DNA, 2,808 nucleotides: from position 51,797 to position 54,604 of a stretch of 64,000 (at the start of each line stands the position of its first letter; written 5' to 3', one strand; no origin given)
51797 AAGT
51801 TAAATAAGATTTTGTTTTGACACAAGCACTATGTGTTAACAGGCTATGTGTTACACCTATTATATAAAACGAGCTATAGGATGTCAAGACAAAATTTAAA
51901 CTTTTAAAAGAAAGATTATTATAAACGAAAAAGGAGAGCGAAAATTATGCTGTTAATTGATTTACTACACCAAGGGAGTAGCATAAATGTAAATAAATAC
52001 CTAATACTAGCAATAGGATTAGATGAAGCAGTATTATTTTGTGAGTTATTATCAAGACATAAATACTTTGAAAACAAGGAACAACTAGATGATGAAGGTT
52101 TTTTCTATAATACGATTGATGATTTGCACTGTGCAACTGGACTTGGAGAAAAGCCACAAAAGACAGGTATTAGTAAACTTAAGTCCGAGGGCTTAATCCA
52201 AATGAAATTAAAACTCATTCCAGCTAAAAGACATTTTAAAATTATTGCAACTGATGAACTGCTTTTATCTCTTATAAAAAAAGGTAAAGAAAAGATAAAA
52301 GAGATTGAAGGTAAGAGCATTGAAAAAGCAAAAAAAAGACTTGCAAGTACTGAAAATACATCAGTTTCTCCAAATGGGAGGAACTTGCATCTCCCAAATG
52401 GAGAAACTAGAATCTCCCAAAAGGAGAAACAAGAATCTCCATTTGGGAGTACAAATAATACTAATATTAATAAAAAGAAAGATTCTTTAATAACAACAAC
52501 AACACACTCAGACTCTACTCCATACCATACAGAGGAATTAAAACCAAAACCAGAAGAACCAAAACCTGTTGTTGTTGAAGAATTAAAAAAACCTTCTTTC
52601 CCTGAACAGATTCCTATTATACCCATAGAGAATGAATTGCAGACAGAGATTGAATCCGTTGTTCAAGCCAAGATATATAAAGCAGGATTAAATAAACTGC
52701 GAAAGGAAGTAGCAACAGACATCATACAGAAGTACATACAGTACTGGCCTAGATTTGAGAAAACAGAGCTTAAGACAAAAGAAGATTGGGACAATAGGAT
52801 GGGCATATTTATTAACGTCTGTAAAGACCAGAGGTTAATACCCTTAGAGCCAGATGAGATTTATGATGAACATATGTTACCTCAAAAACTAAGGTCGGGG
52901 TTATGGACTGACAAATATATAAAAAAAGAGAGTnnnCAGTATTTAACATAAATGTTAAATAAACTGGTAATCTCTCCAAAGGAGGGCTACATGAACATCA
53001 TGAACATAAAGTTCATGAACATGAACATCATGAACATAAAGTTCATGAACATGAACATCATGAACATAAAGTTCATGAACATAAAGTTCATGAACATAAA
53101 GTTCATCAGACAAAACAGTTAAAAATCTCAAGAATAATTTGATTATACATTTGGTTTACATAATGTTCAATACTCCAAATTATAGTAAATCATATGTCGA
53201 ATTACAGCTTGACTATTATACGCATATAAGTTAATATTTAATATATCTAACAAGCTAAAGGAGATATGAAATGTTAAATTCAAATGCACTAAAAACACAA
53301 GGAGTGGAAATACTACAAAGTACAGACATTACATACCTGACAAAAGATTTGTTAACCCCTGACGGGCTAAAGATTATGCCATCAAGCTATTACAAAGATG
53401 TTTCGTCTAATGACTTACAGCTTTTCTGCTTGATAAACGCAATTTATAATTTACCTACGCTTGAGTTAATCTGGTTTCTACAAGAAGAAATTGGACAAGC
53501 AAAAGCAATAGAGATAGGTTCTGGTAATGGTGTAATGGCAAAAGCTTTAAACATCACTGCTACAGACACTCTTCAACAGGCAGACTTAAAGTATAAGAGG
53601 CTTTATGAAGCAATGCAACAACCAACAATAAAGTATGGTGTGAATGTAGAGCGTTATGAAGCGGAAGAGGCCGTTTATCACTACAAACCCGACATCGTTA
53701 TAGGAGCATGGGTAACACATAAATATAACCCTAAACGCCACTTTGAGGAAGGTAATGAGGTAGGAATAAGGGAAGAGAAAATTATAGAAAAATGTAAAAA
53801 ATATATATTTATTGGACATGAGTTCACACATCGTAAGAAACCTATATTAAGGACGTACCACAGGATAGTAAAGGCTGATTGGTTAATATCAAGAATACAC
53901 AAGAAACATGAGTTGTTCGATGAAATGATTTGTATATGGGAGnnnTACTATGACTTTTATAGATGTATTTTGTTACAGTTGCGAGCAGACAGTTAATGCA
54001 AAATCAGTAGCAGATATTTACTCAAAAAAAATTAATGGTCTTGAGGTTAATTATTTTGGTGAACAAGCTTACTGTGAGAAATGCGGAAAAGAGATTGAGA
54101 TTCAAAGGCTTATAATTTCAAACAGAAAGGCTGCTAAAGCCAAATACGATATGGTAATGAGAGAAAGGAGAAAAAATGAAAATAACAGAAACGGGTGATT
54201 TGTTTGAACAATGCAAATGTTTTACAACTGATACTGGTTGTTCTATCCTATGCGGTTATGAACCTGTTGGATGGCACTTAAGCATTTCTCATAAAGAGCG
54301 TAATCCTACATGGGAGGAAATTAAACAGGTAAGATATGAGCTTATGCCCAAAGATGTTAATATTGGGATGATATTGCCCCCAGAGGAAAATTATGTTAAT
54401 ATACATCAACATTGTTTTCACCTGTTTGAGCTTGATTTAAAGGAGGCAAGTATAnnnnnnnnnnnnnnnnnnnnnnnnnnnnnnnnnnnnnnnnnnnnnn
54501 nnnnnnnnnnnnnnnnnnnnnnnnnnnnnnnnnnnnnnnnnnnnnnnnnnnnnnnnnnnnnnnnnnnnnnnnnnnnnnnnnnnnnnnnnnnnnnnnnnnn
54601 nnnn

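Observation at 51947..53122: Candidate origin: four 23-bp-spaced palindromic iterons inside an initiator-like gene, followed by a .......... array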

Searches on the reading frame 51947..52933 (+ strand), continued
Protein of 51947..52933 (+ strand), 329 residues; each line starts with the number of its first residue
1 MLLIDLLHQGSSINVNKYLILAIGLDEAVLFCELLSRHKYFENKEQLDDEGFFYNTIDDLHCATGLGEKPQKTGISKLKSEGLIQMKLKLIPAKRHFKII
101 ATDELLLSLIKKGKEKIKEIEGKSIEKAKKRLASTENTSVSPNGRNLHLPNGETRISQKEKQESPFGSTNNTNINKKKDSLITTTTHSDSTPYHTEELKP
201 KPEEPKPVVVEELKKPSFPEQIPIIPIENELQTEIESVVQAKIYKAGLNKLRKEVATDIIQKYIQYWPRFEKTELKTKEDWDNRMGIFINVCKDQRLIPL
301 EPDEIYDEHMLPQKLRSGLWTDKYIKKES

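Call 52: fold_search(model_id=the predicted structure, library=pdb)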
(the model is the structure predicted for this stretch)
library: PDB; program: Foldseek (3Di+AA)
matches with E <= 10: 962; with E <= 0.001: 0
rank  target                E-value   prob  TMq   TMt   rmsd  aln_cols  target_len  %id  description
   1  4pta                  1.5e-03  1.00  0.23  0.58   2.7        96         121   18  Structure of MDR initiator (released 2014-06-25)
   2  4pql_B                2.0e-03  1.00  0.25  0.56   4.3       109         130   14  N-Terminal domain of DNA binding protein (released 2014-06-11)
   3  4pql_A                2.1e-03  1.00  0.24  0.56   2.8        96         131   12  N-Terminal domain of DNA binding protein (released 2014-06-11)
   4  5kbj_H                4.2e-03  1.00  0.25  0.56   4.5       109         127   15  Structure of Rep-DNA complex (released 2016-06-29)
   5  4pt7_B                5.1e-03  1.00  0.25  0.57   2.6        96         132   12  Structure of initiator (released 2014-06-25)
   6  5kbj_C                5.1e-03  1.00  0.24  0.55   6.3       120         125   14  Structure of Rep-DNA complex (released 2016-06-29)
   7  4ro3_B                6.4e-03  1.00  0.25  0.64   2.7       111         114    9  1.8 Angstrom Crystal Structure of the N-terminal Domain of Protein with Unknown Function from Vibrio cholerae. (released 2014-12-03)
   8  5kbj_A                8.1e-03  1.00  0.25  0.56   4.6       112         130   13  Structure of Rep-DNA complex (released 2016-06-29)
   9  3r0a_A                9.6e-03  1.00  0.18  0.40   5.6        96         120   16  Possible transcriptional regulator from Methanosarcina mazei Go1 (gi 21227196) (released 2011-03-23)
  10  3r0a_B                1.5e-02  0.99  0.19  0.40   5.6        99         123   16  Possible transcriptional regulator from Methanosarcina mazei Go1 (gi 21227196) (released 2011-03-23)
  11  6cmv_C                1.9e-02  0.98  0.17  0.43   7.5       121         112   17  Crystal structure of Archaeal Biofilm Regulator (AbfR2) from Sulfolobus acidocaldarius (released 2018-11-14)
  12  2b0l_A                1.9e-02  0.98  0.17  0.44   6.7        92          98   20  C-terminal DNA binding domain of transcriptional pleiotropic repressor CodY. (released 2006-02-21)
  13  7xuq                  3.1e-02  0.93  0.17  0.38   8.7       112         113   18  Crystal structure of Tpe3.0 complexed with N-Boc-3-alkenylindole (released 2022-09-28)
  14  5bpd_B                3.3e-02  0.99  0.22  0.26   7.6       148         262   15  Structure of TrmBL2, an archaeal chromatin protein, shows a novel mode of DNA binding. (released 2015-09-02)
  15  3q5f_B                3.3e-02  0.98  0.19  0.40  12.9       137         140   17  Crystal structure of the Salmonella transcriptional regulator SlyA in complex with DNA (released 2011-05-04)
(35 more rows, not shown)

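Call 55: search_dna_similar(query=window:51947-52933:+, collection=plasmids, mode=protein, max_rows=15, max_evalue=0.01)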
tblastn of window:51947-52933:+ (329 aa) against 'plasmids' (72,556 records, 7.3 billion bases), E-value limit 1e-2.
Records with a match: 3; places in all: 3; records where one place covers at least 80% of the query: 0.
Best place of each record, by identity: <60% 3.
By first word of the organism name: Bacillus 1; Parageobacillus 1; Comamonas 1.
By predicted mobility (MOB-suite, as given by PLSDB): non-mobilizable 2; conjugative 1.
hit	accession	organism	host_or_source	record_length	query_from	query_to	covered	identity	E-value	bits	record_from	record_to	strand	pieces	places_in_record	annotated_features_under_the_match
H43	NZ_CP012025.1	Bacillus smithii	-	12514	2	174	53%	31.7%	3e-13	78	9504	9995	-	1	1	hypothetical protein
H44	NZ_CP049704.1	Parageobacillus toebii NBRC 107807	-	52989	2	99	30%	39.8%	4e-11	71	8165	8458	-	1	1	helix-turn-helix domain-containing protein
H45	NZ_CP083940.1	Comamonas thiooxydans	single cell,American Alligator's water ...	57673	13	99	26%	33.0%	5e-6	56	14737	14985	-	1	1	hypothetical protein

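Call 56: get_annotated_region(hit=H43, flank=1500)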
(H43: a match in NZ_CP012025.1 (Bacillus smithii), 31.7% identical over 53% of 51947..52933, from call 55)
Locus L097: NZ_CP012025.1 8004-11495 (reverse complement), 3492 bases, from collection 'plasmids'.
description: Bacillus smithii strain DSM 4216 plasmid pDSM4216, complete sequence
organism: Bacillus smithii (NCBI taxid 1479)
taxonomy: Bacteria; Bacillota; Bacilli; Bacillales; Bacillaceae; Bacillus; Bacillus smithii
host: -; source: -; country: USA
typing (MOB-suite, as given by PLSDB): non-mobilizable
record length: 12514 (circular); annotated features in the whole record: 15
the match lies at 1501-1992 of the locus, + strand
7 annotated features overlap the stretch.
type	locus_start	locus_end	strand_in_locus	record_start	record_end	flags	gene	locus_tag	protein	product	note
CDS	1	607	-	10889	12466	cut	-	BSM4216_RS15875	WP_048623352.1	IS66 family transposase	-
CDS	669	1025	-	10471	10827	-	tnpB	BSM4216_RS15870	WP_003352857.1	IS66 family insertion sequence element accessory protein TnpB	-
CDS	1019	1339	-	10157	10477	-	-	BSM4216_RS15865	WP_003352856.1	hypothetical protein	-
CDS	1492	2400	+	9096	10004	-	-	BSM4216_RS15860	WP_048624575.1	hypothetical protein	-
CDS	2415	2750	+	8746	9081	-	-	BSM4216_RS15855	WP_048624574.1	hypothetical protein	-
CDS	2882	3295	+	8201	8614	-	-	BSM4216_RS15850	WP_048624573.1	hypothetical protein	-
CDS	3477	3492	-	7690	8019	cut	-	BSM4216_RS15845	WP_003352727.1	type II toxin-antitoxin system PemK/MazF family toxin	-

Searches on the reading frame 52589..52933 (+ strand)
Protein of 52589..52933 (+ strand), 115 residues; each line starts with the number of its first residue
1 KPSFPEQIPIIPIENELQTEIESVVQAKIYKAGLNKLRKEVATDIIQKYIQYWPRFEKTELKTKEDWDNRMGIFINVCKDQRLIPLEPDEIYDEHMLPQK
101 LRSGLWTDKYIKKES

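Call 76: search_protein_representatives(protein=window:52589-52933:+)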
Query: 115 residues. Proteins with E-value up to 0.001 (for the whole library): 5; up to 1e-10: 1; up to 1e-30: 1. The best 5 are listed.
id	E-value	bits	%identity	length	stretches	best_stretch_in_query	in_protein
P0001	6.8e-70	248.8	100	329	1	1-115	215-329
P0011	1.6e-05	41.3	31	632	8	57-91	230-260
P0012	4.0e-04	36.8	26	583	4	26-60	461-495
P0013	7.4e-04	35.9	28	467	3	23-62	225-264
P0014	7.5e-04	35.9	37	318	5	4-39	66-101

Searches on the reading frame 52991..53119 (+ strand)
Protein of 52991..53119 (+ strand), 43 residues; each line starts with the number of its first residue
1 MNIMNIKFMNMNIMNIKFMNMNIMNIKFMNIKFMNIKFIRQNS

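Call 89: list_cluster_members(proteins=[window:52991-53119:+, window:52952-53119:+, window:52990-53106:-, window:52958-53131:-])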
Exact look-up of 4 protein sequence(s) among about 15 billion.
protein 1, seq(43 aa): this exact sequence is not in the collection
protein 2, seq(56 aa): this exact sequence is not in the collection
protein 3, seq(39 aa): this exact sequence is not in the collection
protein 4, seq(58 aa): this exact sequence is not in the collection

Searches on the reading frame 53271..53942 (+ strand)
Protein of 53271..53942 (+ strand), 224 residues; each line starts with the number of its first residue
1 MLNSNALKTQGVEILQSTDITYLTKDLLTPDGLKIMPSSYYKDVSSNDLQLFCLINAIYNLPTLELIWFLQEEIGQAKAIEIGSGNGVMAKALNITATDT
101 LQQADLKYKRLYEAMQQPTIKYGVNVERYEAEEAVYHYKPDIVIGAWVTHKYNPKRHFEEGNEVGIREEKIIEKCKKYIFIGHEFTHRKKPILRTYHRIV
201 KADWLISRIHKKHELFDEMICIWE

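Call 29: search_protein_families(library=phrogs, proteins=[window:53271-53942:+], max_evalue=0.001)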
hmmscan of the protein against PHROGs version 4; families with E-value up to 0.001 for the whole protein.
window:53271-53942:+ (224 aa): 0 families

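Call 62: search_protein_families(library=pfam, proteins=[window:53271-53942:+], max_evalue=0.01)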
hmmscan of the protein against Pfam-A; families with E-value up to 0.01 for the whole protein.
window:53271-53942:+ (224 aa): 0 families

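Call 85: find_related_loci(query=window:53271-53942:+, collection=viral_contigs, flank=3000)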
Query window:53271-53942:+ (224 aa) in viral_contigs; peptide patterns used: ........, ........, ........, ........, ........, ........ (x = any residue, [..] = any of these).
6 stretches matched a pattern, but none encodes a relative of the query by tblastn (E <= 1e-3).

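Call 86: find_homologous_proteins(query=window:53271-53942:+)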
Query window:53271-53942:+ (224 aa): 36 proteins with E <= 0.001 among 121 candidates.
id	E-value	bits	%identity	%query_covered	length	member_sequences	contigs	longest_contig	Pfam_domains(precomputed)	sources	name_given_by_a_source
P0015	3.4e-148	509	100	100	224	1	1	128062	-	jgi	-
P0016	9.0e-66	239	56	96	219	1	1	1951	-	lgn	-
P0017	1.5e-64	235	52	95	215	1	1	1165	-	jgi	jgi:hypothetical protein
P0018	1.6e-63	232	52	95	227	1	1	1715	-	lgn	-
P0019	6.0e-61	224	47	96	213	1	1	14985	-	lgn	-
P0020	4.6e-56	208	46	94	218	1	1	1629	-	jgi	jgi:hypothetical protein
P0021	1.9e-55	206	50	96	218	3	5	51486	-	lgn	-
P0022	2.1e-54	202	46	95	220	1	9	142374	-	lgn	-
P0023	1.6e-53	199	45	94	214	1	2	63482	-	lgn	-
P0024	1.9e-51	193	47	96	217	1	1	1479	-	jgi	-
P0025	6.6e-48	181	49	82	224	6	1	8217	-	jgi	jgi:hypothetical protein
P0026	4.0e-44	169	45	89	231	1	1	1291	-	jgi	jgi:hypothetical protein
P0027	2.2e-43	166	40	96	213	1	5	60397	-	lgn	-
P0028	5.1e-42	162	47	86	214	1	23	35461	-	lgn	-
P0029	1.3e-41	160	41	87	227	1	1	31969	-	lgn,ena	-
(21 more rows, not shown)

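Call 87: find_encoding_contigs(protein=P0022, flank=5000, max_places=2)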
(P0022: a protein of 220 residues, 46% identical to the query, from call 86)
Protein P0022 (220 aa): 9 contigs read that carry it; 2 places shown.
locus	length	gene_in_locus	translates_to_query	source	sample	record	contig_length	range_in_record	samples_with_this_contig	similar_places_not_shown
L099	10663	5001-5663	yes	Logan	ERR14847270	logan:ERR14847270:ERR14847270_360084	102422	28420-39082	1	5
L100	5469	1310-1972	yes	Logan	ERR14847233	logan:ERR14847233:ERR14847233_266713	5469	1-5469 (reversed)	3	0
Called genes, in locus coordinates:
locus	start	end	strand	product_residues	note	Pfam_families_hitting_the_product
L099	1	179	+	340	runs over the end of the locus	-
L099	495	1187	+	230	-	-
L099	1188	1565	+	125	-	-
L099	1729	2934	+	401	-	PF01139:RtcB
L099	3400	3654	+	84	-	-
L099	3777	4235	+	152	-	-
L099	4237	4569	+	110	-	-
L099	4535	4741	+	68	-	-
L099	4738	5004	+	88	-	-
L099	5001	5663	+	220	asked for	-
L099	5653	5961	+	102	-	-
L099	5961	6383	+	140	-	-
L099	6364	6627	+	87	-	-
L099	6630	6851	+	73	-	-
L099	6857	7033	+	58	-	-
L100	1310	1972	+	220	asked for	-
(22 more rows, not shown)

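Call 88: find_encoding_contigs(protein=P0021, flank=5000, max_places=2)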
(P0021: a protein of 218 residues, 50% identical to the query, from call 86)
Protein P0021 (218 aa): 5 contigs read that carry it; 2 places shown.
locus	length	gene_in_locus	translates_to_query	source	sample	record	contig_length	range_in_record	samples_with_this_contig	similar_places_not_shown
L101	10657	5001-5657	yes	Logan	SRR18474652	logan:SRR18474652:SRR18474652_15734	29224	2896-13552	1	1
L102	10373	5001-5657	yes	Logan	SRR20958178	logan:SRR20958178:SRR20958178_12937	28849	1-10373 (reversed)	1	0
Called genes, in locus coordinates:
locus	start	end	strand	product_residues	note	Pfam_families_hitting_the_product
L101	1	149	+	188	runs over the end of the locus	PF07352:Phage_Mu_Gam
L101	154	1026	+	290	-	-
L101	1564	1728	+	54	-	-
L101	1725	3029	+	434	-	PF13730:HTH_36 (weak)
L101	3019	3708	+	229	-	PF01695:IstB_IS21, PF20720:nSTAND3 (weak), PF00910:RNA_helicase (faint)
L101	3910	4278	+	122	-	-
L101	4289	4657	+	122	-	PF08281:Sigma70_r4_2 (weak), PF04545:Sigma70_r4 (weak)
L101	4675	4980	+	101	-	-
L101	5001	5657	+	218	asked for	-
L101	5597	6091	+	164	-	PF18912:DZR_2 (faint)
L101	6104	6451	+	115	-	PF24746:DUF7694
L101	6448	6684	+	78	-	-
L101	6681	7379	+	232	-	PF01381:HTH_3 (weak)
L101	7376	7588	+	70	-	-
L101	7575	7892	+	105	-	-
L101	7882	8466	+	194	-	-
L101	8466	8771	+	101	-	-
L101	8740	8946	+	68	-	-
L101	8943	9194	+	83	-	-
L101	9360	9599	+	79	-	-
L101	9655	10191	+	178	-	PF06855:YozE_SAM_like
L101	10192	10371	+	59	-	-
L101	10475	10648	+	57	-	PF07927:HicA_toxin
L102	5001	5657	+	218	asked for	-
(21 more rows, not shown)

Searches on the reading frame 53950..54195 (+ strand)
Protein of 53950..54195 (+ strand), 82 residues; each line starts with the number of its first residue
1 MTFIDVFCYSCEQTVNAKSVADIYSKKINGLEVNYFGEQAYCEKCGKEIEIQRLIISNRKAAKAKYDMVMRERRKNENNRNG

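Call 29: search_protein_families(library=phrogs, proteins=[window:53950-54195:+], max_evalue=0.001)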
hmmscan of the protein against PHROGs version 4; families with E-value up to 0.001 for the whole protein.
window:53950-54195:+ (82 aa): 1 family
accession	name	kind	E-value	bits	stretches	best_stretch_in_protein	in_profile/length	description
phrog_18167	-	unknown function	6.7e-05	24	1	6-69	6-68/80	-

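Call 62: search_protein_families(library=pfam, proteins=[window:53950-54195:+], max_evalue=0.01)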
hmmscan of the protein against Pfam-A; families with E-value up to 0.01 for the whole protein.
window:53950-54195:+ (82 aa): 2 families
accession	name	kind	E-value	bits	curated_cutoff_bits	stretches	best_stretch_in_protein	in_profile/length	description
PF01258.23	zf-dskA_traR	-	0.0017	18.8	24.9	1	41-56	5-20/36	Prokaryotic dksA/traR C4-type zinc finger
PF14369.11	Zn_ribbon_19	-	0.0082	16.7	30.8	0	7-19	4-16/35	zinc-ribbon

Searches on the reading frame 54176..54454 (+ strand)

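Call 29: search_protein_families(library=phrogs, proteins=[window:54176-54454:+], max_evalue=0.001)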
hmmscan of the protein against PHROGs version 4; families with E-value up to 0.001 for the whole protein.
window:54176-54454:+ (93 aa): 1 family
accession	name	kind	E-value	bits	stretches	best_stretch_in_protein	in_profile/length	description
phrog_7839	-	unknown function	8.6e-14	52.8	1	24-87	58-122/136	-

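Call 62: search_protein_families(library=pfam, proteins=[window:54176-54454:+], max_evalue=0.01)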
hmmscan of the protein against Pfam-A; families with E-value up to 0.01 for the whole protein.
window:54176-54454:+ (93 aa): 1 family
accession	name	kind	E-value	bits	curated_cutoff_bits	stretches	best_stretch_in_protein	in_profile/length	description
PF24746.1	DUF7694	-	4.4e-19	68.5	27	1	32-86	8-64/66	Domain of unknown function (DUF7694)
